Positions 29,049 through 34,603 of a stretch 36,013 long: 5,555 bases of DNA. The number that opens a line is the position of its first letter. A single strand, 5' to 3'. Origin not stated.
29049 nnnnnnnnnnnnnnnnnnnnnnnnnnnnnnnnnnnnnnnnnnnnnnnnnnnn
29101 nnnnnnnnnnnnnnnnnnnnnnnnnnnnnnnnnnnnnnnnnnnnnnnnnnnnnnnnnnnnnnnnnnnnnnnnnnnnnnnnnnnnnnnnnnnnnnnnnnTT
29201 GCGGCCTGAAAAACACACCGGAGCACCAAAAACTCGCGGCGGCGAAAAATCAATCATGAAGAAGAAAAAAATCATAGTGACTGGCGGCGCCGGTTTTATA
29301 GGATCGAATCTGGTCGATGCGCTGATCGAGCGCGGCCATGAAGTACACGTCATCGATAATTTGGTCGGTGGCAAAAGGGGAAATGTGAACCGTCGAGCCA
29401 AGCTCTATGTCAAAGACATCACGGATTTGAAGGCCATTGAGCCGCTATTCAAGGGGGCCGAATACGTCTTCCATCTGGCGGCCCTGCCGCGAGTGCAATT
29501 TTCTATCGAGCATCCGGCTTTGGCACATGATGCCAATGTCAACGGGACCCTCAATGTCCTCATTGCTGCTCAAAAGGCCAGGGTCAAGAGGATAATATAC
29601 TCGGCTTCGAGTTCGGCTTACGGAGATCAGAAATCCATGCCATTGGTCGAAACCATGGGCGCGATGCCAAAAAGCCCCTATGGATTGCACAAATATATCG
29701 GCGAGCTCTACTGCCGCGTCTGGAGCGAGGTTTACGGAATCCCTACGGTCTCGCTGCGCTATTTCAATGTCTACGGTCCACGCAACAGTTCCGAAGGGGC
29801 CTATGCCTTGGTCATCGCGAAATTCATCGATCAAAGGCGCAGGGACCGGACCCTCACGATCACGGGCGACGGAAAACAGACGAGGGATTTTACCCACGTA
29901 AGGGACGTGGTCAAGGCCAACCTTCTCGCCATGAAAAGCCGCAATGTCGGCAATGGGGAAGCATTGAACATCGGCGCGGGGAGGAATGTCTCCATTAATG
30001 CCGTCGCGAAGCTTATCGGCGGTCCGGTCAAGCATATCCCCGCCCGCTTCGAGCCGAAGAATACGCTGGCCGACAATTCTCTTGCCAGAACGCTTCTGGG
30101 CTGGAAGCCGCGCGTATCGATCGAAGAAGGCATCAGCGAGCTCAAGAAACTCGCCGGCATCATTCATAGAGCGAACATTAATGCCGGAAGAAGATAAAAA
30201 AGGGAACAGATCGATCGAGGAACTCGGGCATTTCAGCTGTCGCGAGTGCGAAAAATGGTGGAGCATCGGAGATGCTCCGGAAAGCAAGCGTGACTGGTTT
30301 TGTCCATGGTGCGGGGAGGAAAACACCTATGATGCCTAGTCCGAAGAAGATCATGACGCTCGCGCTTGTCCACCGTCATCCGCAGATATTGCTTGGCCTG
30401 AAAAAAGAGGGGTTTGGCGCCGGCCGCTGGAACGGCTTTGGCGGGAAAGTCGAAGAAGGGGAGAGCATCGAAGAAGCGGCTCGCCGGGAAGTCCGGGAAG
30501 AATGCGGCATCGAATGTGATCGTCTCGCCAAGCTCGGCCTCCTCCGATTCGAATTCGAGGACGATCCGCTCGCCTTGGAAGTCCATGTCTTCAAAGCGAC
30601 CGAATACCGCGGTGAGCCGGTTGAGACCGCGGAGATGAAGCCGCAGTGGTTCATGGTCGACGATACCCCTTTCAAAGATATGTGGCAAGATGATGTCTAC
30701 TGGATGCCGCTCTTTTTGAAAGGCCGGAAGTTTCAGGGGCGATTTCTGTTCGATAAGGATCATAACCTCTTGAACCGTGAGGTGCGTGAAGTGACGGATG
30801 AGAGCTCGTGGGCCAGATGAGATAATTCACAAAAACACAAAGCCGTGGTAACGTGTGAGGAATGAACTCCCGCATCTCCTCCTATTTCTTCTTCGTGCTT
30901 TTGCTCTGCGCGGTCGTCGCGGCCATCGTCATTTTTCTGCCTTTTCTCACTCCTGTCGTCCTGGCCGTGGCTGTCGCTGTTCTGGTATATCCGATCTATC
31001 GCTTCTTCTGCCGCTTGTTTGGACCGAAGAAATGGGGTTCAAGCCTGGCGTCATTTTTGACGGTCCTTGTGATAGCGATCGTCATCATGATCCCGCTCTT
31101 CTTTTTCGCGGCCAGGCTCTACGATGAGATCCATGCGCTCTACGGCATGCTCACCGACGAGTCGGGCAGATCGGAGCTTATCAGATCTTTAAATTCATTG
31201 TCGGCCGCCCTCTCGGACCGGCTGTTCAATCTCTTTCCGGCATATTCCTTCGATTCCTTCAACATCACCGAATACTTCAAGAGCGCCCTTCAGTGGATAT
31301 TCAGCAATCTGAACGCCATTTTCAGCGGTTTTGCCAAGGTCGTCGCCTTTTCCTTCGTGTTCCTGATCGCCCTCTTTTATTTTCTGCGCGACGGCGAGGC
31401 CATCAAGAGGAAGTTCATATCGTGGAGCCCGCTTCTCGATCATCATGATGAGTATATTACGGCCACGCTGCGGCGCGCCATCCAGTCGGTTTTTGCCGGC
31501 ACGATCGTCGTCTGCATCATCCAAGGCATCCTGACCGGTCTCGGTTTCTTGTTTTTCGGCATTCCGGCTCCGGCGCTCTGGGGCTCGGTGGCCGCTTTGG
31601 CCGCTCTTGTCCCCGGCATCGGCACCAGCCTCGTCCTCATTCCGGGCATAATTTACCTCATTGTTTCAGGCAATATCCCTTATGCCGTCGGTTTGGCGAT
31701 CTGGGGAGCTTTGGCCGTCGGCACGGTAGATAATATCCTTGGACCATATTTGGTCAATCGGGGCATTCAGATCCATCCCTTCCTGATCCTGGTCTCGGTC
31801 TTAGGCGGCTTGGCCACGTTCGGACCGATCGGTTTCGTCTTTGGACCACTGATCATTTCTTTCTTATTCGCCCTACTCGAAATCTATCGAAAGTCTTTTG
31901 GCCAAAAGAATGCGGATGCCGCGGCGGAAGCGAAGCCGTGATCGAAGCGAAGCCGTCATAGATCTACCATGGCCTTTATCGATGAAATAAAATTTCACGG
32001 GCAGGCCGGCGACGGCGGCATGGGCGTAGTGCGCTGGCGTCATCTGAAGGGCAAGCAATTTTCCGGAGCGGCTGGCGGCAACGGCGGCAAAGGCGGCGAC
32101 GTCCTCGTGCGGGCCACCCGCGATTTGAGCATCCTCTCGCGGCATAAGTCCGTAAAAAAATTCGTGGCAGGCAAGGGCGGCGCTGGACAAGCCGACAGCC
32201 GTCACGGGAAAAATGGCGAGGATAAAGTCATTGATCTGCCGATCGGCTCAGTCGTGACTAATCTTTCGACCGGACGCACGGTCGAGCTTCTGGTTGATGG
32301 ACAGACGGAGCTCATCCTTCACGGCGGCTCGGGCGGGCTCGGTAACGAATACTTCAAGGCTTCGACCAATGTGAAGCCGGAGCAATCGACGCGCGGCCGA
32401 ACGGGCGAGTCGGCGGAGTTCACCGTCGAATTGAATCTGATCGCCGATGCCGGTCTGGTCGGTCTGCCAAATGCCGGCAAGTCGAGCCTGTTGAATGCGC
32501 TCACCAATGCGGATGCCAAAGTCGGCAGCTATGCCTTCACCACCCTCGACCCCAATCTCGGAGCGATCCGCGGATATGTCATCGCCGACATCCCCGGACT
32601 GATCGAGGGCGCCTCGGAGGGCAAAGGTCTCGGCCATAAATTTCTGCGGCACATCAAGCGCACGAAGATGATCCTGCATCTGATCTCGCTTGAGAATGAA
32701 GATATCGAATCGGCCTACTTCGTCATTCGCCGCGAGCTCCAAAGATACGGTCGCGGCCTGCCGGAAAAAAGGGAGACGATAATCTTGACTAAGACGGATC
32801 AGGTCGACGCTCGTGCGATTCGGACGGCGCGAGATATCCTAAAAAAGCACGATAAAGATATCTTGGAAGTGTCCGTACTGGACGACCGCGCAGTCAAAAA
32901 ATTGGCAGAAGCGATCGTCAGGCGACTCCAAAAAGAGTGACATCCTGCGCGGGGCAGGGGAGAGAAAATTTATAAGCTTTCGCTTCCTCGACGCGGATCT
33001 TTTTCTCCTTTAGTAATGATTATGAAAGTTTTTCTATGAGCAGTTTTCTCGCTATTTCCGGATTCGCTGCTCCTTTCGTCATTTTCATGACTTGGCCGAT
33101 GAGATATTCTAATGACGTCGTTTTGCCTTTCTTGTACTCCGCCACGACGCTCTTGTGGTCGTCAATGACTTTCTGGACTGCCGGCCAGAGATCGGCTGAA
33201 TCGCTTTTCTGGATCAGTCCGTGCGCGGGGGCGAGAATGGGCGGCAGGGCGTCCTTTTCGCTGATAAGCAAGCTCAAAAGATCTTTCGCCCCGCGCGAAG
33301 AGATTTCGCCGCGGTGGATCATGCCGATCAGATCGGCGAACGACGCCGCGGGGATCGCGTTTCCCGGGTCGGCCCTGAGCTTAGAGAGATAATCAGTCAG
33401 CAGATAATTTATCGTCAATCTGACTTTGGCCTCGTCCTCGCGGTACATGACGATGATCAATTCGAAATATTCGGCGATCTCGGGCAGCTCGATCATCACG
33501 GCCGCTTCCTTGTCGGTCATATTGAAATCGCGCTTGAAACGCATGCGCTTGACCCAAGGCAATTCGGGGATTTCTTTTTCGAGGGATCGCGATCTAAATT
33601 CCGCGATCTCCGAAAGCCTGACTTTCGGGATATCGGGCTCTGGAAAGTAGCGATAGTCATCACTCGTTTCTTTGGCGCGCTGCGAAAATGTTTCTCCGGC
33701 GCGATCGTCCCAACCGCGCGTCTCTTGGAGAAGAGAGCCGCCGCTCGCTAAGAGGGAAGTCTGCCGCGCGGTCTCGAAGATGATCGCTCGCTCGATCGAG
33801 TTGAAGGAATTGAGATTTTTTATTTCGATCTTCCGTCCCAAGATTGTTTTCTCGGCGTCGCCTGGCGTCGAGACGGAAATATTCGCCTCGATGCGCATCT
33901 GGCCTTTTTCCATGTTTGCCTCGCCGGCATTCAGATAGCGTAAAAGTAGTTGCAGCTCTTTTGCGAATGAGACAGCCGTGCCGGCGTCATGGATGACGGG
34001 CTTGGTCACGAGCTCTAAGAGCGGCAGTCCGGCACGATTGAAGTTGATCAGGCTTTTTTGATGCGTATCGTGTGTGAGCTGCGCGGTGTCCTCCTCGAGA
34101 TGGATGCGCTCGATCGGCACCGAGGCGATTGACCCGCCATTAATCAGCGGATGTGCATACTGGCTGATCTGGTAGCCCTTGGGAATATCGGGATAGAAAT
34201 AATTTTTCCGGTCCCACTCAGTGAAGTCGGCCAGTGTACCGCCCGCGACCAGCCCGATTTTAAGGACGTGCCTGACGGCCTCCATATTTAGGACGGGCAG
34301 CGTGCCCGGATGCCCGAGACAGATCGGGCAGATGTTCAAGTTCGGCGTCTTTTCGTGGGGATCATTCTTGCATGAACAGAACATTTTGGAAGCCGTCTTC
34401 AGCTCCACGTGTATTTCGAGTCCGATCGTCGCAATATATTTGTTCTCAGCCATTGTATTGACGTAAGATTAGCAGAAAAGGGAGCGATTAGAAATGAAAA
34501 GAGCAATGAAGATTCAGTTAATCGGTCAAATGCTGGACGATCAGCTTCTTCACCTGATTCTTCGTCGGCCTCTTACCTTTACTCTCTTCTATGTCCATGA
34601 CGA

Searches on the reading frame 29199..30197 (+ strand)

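Call 5: search_protein_families(library=pfam, proteins=[window:29199-30197:+], max_evalue=0.01)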
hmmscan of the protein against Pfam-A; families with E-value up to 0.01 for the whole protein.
window:29199-30197:+ (332 aa): 10 families
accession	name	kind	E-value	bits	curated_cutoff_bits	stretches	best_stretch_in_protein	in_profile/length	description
PF01370.27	Epimerase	-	2.5e-63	214.2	20.9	1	25-259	1-240/240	NAD dependent epimerase/dehydratase family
PF16363.11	GDP_Man_Dehyd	-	2.4e-54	185.5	27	1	26-314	1-331/332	GDP-mannose 4,6 dehydratase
PF01073.25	3Beta_HSD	-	4.4e-24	85.4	22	1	26-246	1-230/280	3-beta hydroxysteroid dehydrogenase/isomerase family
PF02719.21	Polysacc_synt_2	-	1.4e-15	57.7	20.2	1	25-271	1-241/293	Polysaccharide biosynthesis protein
PF04321.23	RmlD_sub_bind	-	1.1e-12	48.1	27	1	24-273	2-227/287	RmlD substrate binding domain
PF07993.18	NAD_binding_4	-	7.4e-10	38.8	20.1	1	81-201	83-215/258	Male sterility protein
PF13460.12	NAD_binding_10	-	1.7e-08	35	27.2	1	29-144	1-105/184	NAD(P)H-binding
PF05368.20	NmrA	-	3.9e-08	33.7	27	1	21-137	1-107/298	NmrA-like family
PF13439.12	Glyco_transf_4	-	0.0028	18.2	28.5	1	29-134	2-101/170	Glycosyltransferase Family 4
PF00106.31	adh_short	-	0.0084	16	26.6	0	23-87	1-71/195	short chain dehydrogenase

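Call 16: search_protein_families(library=ncbifam, proteins=[window:29199-30197:+], max_evalue=0.001)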
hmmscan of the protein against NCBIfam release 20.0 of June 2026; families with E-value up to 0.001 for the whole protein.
window:29199-30197:+ (332 aa): 35 families (the best 25 are shown)
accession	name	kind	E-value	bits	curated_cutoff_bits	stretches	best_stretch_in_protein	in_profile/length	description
TIGR01179.1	galE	equivalog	4.4e-48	163.8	262.3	1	24-307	1-312/332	UDP-glucose 4-epimerase GalE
NF011728.1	PRK15181.1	equivalog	4.5e-47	160.7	760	1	17-274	10-279/348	Vi polysaccharide biosynthesis UDP-N-acetylglucosaminuronic acid C-4 epimerase TviC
TIGR04180.1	EDH_00030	hypoth_equivalog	9.9e-45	152.8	475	1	25-305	1-295/297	NAD-dependent 4,6-dehydratase LegB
TIGR02197.1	heptose_epim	equivalog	6e-38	130.8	274.6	1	25-273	1-256/316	ADP-glyceromanno-heptose 6-epimerase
TIGR01181.1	dTDP_gluc_dehyt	equivalog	6.5e-36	124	365.1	1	24-313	1-305/321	dTDP-glucose 4,6-dehydratase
NF007956.0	PRK10675.1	subfamily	2.3e-31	109.2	394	1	24-305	2-315/338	UDP-glucose 4-epimerase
NF008360.0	PRK11150.1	equivalog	1.1e-23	83.9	452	1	25-271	2-248/310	ADP-glyceromanno-heptose 6-epimerase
NF007582.0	PRK10217.1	equivalog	2e-23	83.1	698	1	23-262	2-255/355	dTDP-glucose 4,6-dehydratase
NF007490.0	PRK10084.1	subfamily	1.1e-22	80.5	649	1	24-262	2-262/361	dTDP-glucose 4,6-dehydratase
NF042422.1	oxyalk_red_OleD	equivalog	6.7e-22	78.3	580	1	24-255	2-228/329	2-alkyl-3-oxoalkanoate reductase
TIGR03466.1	HpnA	hypoth_equivalog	5.7e-21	74.7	367.65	1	24-146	2-122/327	hopanoid-associated sugar epimerase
NF047922.1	GDPFucSynFcl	equivalog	7.3e-20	71.6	500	1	21-314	1-296/308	GDP-L-fucose synthase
NF043036.1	ErythonDh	equivalog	4.9e-18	65.4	325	1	24-173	2-161/321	D-erythronate dehydrogenase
TIGR01472.1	gmd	equivalog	4e-17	62.5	415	1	24-247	2-241/342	GDP-mannose 4,6-dehydratase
TIGR02622.1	CDP_4_6_dhtase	equivalog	3.9e-15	55.8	278.45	1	20-313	2-324/352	CDP-glucose 4,6-dehydratase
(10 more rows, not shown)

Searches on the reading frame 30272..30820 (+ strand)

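Call 5: search_protein_families(library=pfam, proteins=[window:30272-30820:+], max_evalue=0.01)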
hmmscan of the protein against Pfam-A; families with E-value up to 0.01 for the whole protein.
window:30272-30820:+ (182 aa): 2 families
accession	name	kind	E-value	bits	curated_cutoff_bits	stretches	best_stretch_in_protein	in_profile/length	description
PF00293.34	NUDIX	-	2.1e-16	60.6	21.1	1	38-148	16-134/134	NUDIX domain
PF14815.12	NUDIX_4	-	0.0034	17.6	35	1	44-126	17-92/113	NUDIX domain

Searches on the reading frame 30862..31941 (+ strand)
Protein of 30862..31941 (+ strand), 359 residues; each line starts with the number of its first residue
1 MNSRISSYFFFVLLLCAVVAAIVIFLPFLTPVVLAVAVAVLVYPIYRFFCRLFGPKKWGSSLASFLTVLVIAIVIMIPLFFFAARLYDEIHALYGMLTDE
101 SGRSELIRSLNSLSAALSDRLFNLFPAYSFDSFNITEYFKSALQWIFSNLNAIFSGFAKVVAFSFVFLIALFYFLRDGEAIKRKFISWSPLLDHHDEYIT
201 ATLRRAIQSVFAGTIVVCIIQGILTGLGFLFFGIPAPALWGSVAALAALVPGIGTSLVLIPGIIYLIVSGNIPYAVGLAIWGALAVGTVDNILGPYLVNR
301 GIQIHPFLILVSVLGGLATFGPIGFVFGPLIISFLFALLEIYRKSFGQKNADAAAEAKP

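Call 5: search_protein_families(library=pfam, proteins=[window:30862-31941:+], max_evalue=0.01)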
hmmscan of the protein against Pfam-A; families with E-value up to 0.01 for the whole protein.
window:30862-31941:+ (359 aa): 1 family
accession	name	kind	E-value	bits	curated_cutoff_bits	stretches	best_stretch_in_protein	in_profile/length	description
PF01594.21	AI-2E_transport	-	3.3e-49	168.3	34.3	1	11-342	4-326/327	AI-2E family transporter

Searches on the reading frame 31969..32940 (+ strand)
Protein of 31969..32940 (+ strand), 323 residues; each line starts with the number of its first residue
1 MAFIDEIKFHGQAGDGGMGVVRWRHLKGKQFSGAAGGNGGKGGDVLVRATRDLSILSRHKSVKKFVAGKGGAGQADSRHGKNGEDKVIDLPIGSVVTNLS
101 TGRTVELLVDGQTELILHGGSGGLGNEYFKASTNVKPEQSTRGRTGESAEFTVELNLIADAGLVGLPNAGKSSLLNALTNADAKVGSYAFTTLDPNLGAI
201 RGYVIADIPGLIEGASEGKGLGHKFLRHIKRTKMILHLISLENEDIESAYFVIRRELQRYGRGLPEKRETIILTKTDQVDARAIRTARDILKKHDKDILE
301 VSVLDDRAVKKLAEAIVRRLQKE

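Call 5: search_protein_families(library=pfam, proteins=[window:31969-32940:+], max_evalue=0.01)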
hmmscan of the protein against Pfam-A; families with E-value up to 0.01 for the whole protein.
window:31969-32940:+ (323 aa): 6 families
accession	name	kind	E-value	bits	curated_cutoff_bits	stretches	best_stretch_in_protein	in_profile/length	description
PF01018.28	GTP1_OBG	-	1.6e-37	129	27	1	4-156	1-154/155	GTP1/OBG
PF01926.29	MMR_HSR1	-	4.6e-25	88.4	21.9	1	161-272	2-110/113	50S ribosome-binding GTPase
PF02421.24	FeoB_N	-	2.2e-09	37.5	27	1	162-239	4-86/156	Ferrous iron transport protein B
PF03193.22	RsgA_GTPase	-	0.00016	21.9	30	0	269-316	56-104/174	RsgA GTPase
PF00350.29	Dynamin_N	-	0.00047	20.7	27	0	163-184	3-24/168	Dynamin family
PF21722.4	Gly_rich_2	-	0.0055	17.2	24.3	0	31-143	30-126/226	Glycine-rich domain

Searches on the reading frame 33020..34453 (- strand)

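Call 5: search_protein_families(library=pfam, proteins=[window:33020-34453:-], max_evalue=0.01)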
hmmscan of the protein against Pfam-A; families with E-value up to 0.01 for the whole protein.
window:33020-34453:- (477 aa): 2 families
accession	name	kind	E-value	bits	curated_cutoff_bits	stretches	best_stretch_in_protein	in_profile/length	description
PF02934.20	GatB_N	-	3.4e-100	335.2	23.4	1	9-282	2-273/277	GatB/GatE catalytic domain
PF02637.23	GatB_Yqey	-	7.8e-29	100.9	27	1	329-476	2-148/148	GatB domain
